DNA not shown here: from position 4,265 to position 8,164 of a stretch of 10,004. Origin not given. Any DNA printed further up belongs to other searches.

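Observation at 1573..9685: NfeD–flotillin pair tightly linked to a giant coiled-coil AAA+ ATPase: a candidate undescribed three-component membrane-microdomain system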

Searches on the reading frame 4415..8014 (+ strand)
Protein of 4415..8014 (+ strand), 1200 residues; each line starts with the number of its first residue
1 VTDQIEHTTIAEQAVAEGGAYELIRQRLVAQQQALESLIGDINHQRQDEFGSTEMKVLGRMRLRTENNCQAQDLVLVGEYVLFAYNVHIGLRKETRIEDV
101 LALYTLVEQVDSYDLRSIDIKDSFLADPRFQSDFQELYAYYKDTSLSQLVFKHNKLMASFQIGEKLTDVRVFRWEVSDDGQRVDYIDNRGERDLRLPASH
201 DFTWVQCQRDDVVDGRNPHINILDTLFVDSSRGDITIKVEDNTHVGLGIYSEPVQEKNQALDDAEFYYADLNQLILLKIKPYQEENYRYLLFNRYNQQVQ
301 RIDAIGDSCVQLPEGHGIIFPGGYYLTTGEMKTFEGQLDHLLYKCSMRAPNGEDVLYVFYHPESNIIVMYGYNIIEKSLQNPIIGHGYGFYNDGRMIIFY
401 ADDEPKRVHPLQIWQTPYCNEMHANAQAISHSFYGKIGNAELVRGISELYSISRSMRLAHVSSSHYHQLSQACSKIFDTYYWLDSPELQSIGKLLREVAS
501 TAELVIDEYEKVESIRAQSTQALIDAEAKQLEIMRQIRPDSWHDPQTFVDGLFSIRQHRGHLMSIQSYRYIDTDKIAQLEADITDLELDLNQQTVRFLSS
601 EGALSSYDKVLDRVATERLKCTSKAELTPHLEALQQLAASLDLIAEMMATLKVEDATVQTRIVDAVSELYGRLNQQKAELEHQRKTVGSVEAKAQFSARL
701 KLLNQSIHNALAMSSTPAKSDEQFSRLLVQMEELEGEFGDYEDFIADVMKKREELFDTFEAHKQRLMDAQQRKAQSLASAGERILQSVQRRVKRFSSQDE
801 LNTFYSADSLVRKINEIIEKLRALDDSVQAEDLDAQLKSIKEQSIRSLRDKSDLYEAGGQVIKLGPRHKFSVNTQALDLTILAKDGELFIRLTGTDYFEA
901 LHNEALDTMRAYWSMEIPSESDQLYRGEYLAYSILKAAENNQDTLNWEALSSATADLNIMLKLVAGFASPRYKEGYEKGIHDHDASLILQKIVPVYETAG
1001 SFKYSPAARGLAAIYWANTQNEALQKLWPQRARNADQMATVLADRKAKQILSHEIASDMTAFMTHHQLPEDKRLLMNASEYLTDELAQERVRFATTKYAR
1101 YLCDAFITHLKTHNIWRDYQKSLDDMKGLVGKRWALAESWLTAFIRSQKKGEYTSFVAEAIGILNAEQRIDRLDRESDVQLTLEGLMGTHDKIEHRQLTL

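Call 75: predict_structure(alignment_id=A7)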
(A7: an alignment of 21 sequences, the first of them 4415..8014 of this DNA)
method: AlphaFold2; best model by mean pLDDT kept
length: 1200 residues; sequences in the alignment: 21
mean_pLDDT: 75.0   pTM: 0.44
mean pLDDT of the five models: 75.0, 72.6, 67.8, 66.5, 61.1
residues with pLDDT >= 90: 97; 70-90: 769; 50-70: 209; < 50: 125
segments of 3 or more residues with pLDDT < 50: 1-18, 190-198, 214-216, 218-235, 239-248, 256-261, 851-877, 914-925, 1182-1194
pLDDT, mean of each block of 10 residues (from residue 1): 38 44 77 92 87 81 76 84 74 72 86 83 86 81 76 81 70 82 75 48 68 48 45 49 44 50 68 81 71 77 72 84 80 69 80 83 80 84 85 86 77 85 63 83 88 78 76 89 87 91 71 71 87 75 69 83 80 86 84 74 78 81 73 82 74 71 79 80 60 67 80 83 87 76 75 86 85 87 88 77 82 90 84 89 72 34 30 43 69 66 70 42 54 77 74 85 82 55 79 64 75 88 81 84 79 90 83 81 87 82 91 88 84 90 88 86 80 60 47 48
secondary structure, 60 per line:
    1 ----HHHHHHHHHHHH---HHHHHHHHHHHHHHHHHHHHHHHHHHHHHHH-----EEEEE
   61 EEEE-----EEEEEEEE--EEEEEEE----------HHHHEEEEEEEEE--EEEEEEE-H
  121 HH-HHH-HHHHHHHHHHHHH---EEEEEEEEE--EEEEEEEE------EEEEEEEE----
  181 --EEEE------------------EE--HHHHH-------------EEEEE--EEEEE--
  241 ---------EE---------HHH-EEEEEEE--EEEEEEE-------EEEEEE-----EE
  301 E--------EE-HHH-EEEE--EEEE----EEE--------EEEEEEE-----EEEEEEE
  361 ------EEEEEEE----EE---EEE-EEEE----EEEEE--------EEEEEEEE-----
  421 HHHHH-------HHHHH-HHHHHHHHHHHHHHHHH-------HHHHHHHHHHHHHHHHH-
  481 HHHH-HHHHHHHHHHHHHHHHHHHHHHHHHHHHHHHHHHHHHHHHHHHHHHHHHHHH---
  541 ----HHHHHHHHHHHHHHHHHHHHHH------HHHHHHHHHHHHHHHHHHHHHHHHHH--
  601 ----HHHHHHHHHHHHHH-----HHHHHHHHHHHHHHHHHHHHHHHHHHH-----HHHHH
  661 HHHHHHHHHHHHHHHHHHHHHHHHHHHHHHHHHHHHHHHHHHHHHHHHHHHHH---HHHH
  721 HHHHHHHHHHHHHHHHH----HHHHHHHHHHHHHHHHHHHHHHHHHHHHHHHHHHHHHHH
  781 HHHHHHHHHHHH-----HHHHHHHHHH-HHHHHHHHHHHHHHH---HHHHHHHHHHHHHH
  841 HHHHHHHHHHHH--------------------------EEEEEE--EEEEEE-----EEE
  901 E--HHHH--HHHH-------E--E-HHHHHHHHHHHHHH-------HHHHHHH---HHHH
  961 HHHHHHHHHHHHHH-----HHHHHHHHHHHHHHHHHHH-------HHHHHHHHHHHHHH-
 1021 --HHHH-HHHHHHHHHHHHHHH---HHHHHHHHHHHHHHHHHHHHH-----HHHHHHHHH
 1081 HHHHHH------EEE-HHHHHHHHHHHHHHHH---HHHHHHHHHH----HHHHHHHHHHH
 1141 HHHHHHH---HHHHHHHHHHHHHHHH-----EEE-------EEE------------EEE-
elements in order (helices of 4 or more, strands of 3 or more residues): H5-16 H20-50 E56-64 E70-77 E80-86 H97-100 E101-109 E112-118 H128-140 E144-152 E155-162 E169-176 E183-186 H209-213 E227-231 E234-238 E265-271 E274-280 E288-293 E299-301 E317-320 E323-326 E331-333 E342-348 E354-360 E367-373 E383-385 E387-390 E395-399 E408-415 H421-425 H433-437 H439-455 H463-479 H481-484 H486-537 H545-566 H573-598 H605-618 H624-650 H656-713 H717-737 H742-792 H798-807 H809-823 H827-852 E879-884 E887-892 E898-901 H904-907 H910-913 H926-939 H947-953 H957-974 H980-998 H1006-1019 H1023-1026 H1028-1042 H1046-1066 H1072-1086 E1093-1095 H1097-1112 H1116-1125 H1130-1147 H1151-1166 E1172-1174 E1182-1184 E1197-1199
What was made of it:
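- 4580..5659 (+): Giant protein aa 56-415: predicted beta-propeller (core of DUF3686), preceded by a long N-terminal helix at aa 20-50. The AlphaFold2 model has about 28 strands in this region (my count and the ~7-blade reading are inference), mostly pLDDT 70-90 but below 50 for several stretches of aa 190-261 (call 75).
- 5711..7912 (+): Giant protein aa 433-1166: long helices and coiled coils (aa 433-852, including DUF7902 at 603-685), a small beta unit (aa 879-901) and a helical domain (aa 926-1166). Secondary structure comes from the AlphaFold2 model (call 75).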

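Call 79: fold_search(model_id=the predicted structure, library=pdb)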
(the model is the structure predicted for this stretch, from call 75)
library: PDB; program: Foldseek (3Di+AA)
matches with E <= 10: 600; with E <= 0.001: 20
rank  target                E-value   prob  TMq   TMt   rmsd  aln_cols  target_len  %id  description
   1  8glv_DA               1.7e-06  1.00  0.11  0.04  54.2      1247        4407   10  96-nm repeat unit of doublet microtubules from Chlamydomonas reinhardtii flagella (released 2023-05-31)
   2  7k58_C                7.0e-06  0.82  0.07  0.03  68.8      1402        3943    9  Structure of outer-arm dyneins bound to microtubule with microtubule binding state 1(MTBS-1) (released 2021-09-29)
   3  4h5j_B                2.9e-05  1.00  0.12  0.31  14.4       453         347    6  Crystal Structure of the Guanine Nucleotide Exchange Factor Sec12 (P64 form) (released 2012-11-07)
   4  8j07_i8               6.4e-05  0.77  0.09  0.08  59.8      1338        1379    9  96nm repeat of human respiratory doublet microtubule and associated axonemal complexes (released 2023-07-26)
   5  7tbk_A5               1.1e-04  0.77  0.10  0.09  51.4      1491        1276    9  Composite structure of the dilated human nuclear pore complex (NPC) symmetric core generated with a 37A in situ cryo- (released 2022-06-15)
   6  7tbl_A5               1.3e-04  0.75  0.10  0.09  51.4      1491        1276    9  Composite structure of the human nuclear pore complex (NPC) cytoplasmic face generated with a 12A cryo-ET map of the  (released 2022-06-22)
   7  5ods_D                1.4e-04  0.98  0.12  0.21  24.6       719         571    8  Structure of a phosphoprotein-protein complex (released 2018-03-14)
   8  8asv_A                1.4e-04  0.63  0.07  0.07  32.4      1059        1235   10  Cryo-EM structure of yeast Elongator complex (released 2022-12-07)
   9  5ods_A                1.7e-04  0.95  0.10  0.16  26.7       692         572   10  Structure of a phosphoprotein-protein complex (released 2018-03-14)
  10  5ods_B                2.3e-04  0.96  0.12  0.19  26.2       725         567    8  Structure of a phosphoprotein-protein complex (released 2018-03-14)
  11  8pu0_A                2.3e-04  0.47  0.06  0.06  29.9      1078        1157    9  Cryo-EM structure of human Elp123 in complex with tRNA, desulpho-CoA, 5'-deoxyadenosine and methionine (released 2024-04-17)
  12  8f5p_B                3.2e-04  0.87  0.10  0.10  31.9       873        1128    9  Structure of Leishmania tarentolae IFT-A (state 2) (released 2022-12-21)
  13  9n73_LI               4.7e-04  0.94  0.11  0.18  30.9       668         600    9  SSU processome maturation and disassembly, State G (released 2025-10-29)
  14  8j07_i9               4.9e-04  0.66  0.10  0.09  70.6      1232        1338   10  96nm repeat of human respiratory doublet microtubule and associated axonemal complexes (released 2023-07-26)
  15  4uuy_A                5.3e-04  0.99  0.09  0.25  17.1       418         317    8  Structural Identification of the Vps18 beta-propeller reveals a critical role in the HOPS complex stability and functi (released 2014-10-29)
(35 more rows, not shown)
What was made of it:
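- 4580..5659 (+): Foldseek PDB hits are propellers: Sec12, Vps18, clathrin terminal domain, prolyl oligopeptidase and WD40 proteins, E 3e-5 to 3e-3 (call 79).
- Tried and rejected: I disregard them as long-helix matches (call 79).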
